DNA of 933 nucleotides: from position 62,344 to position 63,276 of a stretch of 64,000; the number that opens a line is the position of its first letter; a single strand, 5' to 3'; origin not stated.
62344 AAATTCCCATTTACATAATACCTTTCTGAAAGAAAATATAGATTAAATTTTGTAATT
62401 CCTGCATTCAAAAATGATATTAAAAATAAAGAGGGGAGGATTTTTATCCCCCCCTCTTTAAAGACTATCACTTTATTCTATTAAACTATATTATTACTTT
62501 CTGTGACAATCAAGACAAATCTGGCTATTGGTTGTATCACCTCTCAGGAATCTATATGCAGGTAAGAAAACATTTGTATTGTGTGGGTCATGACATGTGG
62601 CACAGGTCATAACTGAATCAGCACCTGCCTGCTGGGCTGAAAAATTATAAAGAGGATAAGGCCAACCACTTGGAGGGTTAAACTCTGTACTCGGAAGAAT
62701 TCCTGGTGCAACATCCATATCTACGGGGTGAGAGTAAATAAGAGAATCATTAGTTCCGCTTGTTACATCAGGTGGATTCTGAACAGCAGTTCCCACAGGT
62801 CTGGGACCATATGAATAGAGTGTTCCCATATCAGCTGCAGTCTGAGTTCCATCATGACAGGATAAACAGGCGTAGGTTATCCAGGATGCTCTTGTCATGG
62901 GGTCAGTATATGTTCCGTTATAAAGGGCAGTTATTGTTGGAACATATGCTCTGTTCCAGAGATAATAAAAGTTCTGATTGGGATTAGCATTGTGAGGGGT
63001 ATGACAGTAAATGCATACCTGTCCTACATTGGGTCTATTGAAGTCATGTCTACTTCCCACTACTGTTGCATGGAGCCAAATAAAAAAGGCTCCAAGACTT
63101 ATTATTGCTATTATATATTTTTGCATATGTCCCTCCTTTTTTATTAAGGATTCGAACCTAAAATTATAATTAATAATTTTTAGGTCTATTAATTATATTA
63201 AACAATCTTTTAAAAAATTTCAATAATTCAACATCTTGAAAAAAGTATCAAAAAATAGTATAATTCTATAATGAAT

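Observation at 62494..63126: Highly-expressed-looking secreted tetraheme cytochrome: candidate filament-forming (OmcE-like) extracellular cytochrome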

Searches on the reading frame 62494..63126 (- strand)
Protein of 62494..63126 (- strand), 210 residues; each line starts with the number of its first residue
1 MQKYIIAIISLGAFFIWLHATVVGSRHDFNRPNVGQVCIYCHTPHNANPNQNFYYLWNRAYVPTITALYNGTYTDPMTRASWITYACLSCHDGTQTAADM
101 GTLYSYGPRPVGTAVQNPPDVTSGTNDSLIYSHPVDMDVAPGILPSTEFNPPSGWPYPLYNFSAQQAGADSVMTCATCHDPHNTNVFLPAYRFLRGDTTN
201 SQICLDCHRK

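Call 3: search_protein_families(library=pfam, proteins=[window:62494-63126:-], max_evalue=0.01)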
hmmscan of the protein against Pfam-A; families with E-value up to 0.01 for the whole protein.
window:62494-63126:- (210 aa): 8 families
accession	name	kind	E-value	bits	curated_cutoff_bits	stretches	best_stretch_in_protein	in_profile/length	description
PF09699.15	Paired_CXXCH_1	-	2.9e-10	40.1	20.6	1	174-209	8-37/41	Doubled CXXCH motif (Paired_CXXCH_1)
PF14522.11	Cytochrome_C7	-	4.4e-07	30.1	24.8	1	162-209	3-49/67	Cytochrome c7 and related cytochrome c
PF16694.10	Cytochrome_P460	-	2.2e-06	28.5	27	0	149-184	82-119/125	Cytochrome P460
PF14537.11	Cytochrom_c3_2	-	0.00041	21.2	25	0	171-208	56-78/79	Cytochrome c3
PF13442.11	Cytochrome_CBB3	-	0.0031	18.2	27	0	36-50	12-26/68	Cytochrome C oxidase, cbb3-type, subunit III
PF11845.13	Tll0287-like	-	0.0039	18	24.1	0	78-104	94-122/144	Tll0287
PF22113.1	Mtrc-MtrF_II-IV_dom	-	0.0041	17.1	30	0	31-97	77-133/176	Outer membrane cytochrome MtrC/MtrF-like, domains II/IV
PF05495.17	zf-CHY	-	0.0091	16.8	31.3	0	84-95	18-28/68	CHY zinc finger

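Call 4: search_solved_structures(query=window:62494-63126:-, max_evalue=10, show_alignments=3)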
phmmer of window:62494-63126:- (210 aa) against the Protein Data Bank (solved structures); distinct sequences matched with E-value up to 10: 9.
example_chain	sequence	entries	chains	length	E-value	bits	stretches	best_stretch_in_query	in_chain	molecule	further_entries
7tfs_A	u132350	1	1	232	1.1e-14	57.9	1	19-210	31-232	Cytochrome c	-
9yuq_N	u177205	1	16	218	1.5e-14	57.5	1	31-210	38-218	Putative multiheme cytochrome c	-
4rkm_A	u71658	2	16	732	0.62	12.9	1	170-202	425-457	MccA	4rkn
9sq4_C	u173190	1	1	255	0.79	12.6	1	105-209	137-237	Sal-like protein 4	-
3sxq_A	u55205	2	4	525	2.9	10.8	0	72-97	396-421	Eight-heme nitrite reductase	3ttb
3owm_A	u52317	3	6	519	9.1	9.1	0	26-50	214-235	Eight-heme nitrite reductase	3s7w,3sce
3rkh_A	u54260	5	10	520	9.2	9.1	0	26-50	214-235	Eight-heme nitrite reductase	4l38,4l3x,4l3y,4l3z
3uu9_A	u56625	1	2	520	9.2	9.1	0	26-50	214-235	Eight-heme nitrite reductase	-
4q4u_A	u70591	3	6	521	9.2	9.1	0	26-50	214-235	Eight-heme nitrite reductase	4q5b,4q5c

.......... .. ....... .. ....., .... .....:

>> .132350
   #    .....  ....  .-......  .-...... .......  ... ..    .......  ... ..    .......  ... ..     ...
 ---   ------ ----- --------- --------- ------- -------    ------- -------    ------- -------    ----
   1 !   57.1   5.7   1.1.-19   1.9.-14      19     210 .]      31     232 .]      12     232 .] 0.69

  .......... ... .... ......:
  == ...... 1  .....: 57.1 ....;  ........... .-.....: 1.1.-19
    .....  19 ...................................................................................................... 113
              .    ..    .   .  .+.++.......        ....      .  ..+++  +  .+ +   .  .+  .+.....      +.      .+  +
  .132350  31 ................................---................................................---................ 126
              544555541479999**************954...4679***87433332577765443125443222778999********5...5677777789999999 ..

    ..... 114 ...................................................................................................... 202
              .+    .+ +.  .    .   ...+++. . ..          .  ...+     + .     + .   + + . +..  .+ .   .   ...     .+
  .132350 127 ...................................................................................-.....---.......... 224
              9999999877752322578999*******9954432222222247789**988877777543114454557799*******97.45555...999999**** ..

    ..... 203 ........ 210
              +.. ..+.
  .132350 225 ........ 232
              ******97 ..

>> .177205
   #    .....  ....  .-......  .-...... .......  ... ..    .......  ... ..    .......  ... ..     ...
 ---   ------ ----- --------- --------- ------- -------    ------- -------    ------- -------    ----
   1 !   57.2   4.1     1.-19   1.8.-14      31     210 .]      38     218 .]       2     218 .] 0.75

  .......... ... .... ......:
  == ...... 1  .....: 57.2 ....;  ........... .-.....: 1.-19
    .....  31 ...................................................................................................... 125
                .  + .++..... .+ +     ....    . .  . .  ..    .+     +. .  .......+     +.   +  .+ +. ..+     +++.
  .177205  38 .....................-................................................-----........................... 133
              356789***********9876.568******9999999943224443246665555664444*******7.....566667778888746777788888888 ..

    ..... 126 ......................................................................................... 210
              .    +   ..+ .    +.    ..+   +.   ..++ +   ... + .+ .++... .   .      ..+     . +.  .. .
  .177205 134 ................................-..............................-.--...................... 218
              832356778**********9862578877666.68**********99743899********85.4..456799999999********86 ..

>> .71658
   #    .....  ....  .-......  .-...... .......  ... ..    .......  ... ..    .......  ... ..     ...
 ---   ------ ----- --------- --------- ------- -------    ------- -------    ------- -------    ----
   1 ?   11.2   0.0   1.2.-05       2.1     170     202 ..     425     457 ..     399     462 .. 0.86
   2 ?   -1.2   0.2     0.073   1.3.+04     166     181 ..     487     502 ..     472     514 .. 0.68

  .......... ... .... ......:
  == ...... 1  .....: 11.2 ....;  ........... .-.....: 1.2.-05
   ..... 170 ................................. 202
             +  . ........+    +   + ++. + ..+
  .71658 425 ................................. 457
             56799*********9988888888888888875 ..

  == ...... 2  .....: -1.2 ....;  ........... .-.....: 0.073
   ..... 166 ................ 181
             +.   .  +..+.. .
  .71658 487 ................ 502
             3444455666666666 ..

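Call 7: find_homologous_proteins(query=window:62494-63126:-)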
Query window:62494-63126:- (210 aa): 3061 proteins with E <= 0.001 among 3297 candidates; the best 120 are listed.
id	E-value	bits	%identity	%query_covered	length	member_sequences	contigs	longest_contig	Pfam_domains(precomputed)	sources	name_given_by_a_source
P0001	2.3e-138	477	95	100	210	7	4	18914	PF09699.16,PF14522.12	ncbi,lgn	ncbi:MAG: cytochrome c3 family protein [candidate division WOR-3 bacterium]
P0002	5.1e-120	417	82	100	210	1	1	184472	PF09699.16,PF14522.12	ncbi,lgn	ncbi:MAG: cytochrome c3 family protein [Candidatus Hydrothermales bacterium]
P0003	1.1e-104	367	74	100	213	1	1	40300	PF09699.16,PF14522.12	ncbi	-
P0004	1.6e-79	285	59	100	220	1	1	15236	PF09699.16,PF14522.12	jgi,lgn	-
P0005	2.2e-74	268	58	100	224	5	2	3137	PF09699.16,PF14522.12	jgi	-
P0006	1.0e-66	243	67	79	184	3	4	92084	-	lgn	-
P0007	2.5e-24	104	37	90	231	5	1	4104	PF09699.16,PF14522.12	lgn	-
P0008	2.2e-19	88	34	99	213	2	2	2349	PF09699.16,PF14522.12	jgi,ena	jgi:predicted CXXCH cytochrome family protein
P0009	3.5e-19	87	35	100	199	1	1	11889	PF09699.16,PF14522.12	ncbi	-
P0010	9.6e-19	86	32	100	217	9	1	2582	PF09699.16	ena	-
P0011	1.4e-18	85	36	91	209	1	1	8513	PF09699.16,PF14537.12,PF14522.12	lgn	-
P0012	1.6e-18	85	30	96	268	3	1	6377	PF09699.16,PF14522.12,PF22113.2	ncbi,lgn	-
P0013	2.6e-18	85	34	100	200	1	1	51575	PF09699.16,PF14522.12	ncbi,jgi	-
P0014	1.4e-17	82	31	99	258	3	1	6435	PF09699.16,PF14522.12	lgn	-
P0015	1.9e-17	82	29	99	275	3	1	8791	PF09699.16,PF14522.12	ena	-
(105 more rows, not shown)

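Call 26: find_encoding_contigs(protein=P0002, flank=10000, max_places=3)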
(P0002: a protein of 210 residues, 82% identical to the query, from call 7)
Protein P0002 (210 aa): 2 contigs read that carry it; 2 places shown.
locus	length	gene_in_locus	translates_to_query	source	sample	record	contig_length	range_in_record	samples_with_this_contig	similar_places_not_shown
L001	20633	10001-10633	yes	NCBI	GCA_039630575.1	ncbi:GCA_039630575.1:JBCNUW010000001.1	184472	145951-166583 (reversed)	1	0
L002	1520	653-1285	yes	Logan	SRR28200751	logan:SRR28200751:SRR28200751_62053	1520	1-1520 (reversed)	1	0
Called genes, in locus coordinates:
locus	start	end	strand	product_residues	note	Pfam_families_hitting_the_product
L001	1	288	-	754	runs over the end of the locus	PF00246:Peptidase_M14, PF20773:InhA-like_MAM (faint)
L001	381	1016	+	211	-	PF21948:LplA-B_cat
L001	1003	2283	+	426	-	PF01029:NusB, PF01189:Methyltr_RsmB-F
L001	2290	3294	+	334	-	PF00586:AIRS, PF02769:AIRS_C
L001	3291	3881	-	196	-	PF01596:Methyltransf_3, PF13578:Methyltransf_24 (weak)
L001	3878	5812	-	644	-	PF14522:Cytochrome_C7 (faint), PF09699:Paired_CXXCH_1 (faint)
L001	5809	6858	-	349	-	-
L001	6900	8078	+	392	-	PF07690:MFS_1, PF12832:MFS_1_like, PF05977:MFS_3 (weak), PF07690:MFS_1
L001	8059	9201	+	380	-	PF07690:MFS_1, PF12832:MFS_1_like, PF00083:Sugar_tr (weak), PF07690:MFS_1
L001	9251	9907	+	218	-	PF04893:Yip1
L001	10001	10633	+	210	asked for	PF14522:Cytochrome_C7 (faint), PF09699:Paired_CXXCH_1 (weak)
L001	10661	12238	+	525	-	-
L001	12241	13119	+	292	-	PF14522:Cytochrome_C7 (faint), PF14537:Cytochrom_c3_2 (faint), PF09699:Paired_CXXCH_1, PF22113:Mtrc-MtrF_II-IV_dom, PF09699:Paired_CXXCH_1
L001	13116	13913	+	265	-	PF14522:Cytochrome_C7 (faint), PF14537:Cytochrom_c3_2 (faint), PF09699:Paired_CXXCH_1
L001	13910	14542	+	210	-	PF14522:Cytochrome_C7 (faint), PF14537:Cytochrom_c3_2 (faint), PF09699:Paired_CXXCH_1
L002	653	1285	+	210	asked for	PF14522:Cytochrome_C7 (faint), PF09699:Paired_CXXCH_1 (weak)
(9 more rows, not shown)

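Call 28: predict_structure(alignment_id=A1)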
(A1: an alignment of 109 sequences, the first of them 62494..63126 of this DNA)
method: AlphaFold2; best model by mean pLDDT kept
length: 210 residues; sequences in the alignment: 109
mean_pLDDT: 55.7   pTM: 0.49
mean pLDDT of the five models: 55.7, 55.4, 51.4, 49.1, 43.7
residues with pLDDT >= 90: 9; 70-90: 49; 50-70: 58; < 50: 94
segments of 3 or more residues with pLDDT < 50: 29-49, 51-62, 64-69, 90-133, 184-191
pLDDT, mean of each block of 10 residues (from residue 1): 91 76 52 41 46 40 46 56 57 36 30 32 34 59 62 82 73 73 47 63 73
secondary structure, 60 per line:
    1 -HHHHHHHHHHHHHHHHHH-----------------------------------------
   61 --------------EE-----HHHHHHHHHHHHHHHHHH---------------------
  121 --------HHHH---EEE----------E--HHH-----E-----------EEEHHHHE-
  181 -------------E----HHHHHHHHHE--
elements in order: H2-19 H82-99 H129-132 E136-138 E172-174 H175-178 H199-207

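Call 32: fold_search(model_id=the predicted structure, library=pdb)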
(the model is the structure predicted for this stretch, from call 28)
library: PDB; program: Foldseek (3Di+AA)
matches with E <= 10: 1; with E <= 0.001: 0
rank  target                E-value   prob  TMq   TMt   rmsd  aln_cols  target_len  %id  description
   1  7tfs                  1.2e-01  0.33  0.33  0.34  13.6       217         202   25  Cryo-EM of the OmcE nanowires from Geobacter sulfurreducens (released 2022-05-04)

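Call 33: search_solved_structures(query=A1, max_evalue=1, show_alignments=2)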
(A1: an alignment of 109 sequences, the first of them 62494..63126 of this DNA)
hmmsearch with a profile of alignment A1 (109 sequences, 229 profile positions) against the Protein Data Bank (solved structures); distinct sequences matched with E-value up to 1: 24.
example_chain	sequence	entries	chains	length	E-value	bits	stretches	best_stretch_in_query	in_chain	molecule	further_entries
7tfs_A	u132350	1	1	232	2.3e-56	194.1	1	6-229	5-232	Cytochrome c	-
9yuq_N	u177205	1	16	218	6.3e-50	173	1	9-229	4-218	Putative multiheme cytochrome c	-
6r2q_A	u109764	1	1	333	7.2e-07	32.2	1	188-229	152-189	Cystathionine beta-synthase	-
6ef8_A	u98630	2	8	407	0.0013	21.6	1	184-206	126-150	C-type cytochrome OmcS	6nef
8k5o_C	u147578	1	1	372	0.0046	19.7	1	42-103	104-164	Photosynthetic reaction center cytochrome c subunit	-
2ozy_A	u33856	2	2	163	0.0066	19.2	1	190-228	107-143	Cytochrome c-type protein nrfB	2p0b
1fs7_A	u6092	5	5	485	0.011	18.5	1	171-228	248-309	CYTOCHROME C NITRITE REDUCTASE | Cytochrome c-552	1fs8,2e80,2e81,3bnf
3bng_A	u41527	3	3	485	0.012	18.4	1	47-228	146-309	Cytochrome c-552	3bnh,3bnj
1fs9_A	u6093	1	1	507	0.012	18.3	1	47-228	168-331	CYTOCHROME C NITRITE REDUCTASE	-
6qvm_A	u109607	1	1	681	0.016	18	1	192-228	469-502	Multiheme cytochrome cf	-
7xxf_C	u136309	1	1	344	0.021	17.6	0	43-202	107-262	Photosynthetic reaction center cytochrome c subunit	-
5yq7_C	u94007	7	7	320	0.027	17.2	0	136-202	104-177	Cytochrome subunit of photosynthetic reaction center | MULTIHEME_CYTC DOMAIN-CONTAINING PROTEIN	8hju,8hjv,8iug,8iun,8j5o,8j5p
1eys_C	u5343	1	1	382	0.028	17.2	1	43-202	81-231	PHOTOSYNTHETIC REACTION CENTER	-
28pb_A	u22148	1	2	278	0.04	16.6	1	189-228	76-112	Cytochrome c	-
7vrj_C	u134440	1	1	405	0.06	16.1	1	43-135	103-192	Photosynthetic reaction center cytochrome c subunit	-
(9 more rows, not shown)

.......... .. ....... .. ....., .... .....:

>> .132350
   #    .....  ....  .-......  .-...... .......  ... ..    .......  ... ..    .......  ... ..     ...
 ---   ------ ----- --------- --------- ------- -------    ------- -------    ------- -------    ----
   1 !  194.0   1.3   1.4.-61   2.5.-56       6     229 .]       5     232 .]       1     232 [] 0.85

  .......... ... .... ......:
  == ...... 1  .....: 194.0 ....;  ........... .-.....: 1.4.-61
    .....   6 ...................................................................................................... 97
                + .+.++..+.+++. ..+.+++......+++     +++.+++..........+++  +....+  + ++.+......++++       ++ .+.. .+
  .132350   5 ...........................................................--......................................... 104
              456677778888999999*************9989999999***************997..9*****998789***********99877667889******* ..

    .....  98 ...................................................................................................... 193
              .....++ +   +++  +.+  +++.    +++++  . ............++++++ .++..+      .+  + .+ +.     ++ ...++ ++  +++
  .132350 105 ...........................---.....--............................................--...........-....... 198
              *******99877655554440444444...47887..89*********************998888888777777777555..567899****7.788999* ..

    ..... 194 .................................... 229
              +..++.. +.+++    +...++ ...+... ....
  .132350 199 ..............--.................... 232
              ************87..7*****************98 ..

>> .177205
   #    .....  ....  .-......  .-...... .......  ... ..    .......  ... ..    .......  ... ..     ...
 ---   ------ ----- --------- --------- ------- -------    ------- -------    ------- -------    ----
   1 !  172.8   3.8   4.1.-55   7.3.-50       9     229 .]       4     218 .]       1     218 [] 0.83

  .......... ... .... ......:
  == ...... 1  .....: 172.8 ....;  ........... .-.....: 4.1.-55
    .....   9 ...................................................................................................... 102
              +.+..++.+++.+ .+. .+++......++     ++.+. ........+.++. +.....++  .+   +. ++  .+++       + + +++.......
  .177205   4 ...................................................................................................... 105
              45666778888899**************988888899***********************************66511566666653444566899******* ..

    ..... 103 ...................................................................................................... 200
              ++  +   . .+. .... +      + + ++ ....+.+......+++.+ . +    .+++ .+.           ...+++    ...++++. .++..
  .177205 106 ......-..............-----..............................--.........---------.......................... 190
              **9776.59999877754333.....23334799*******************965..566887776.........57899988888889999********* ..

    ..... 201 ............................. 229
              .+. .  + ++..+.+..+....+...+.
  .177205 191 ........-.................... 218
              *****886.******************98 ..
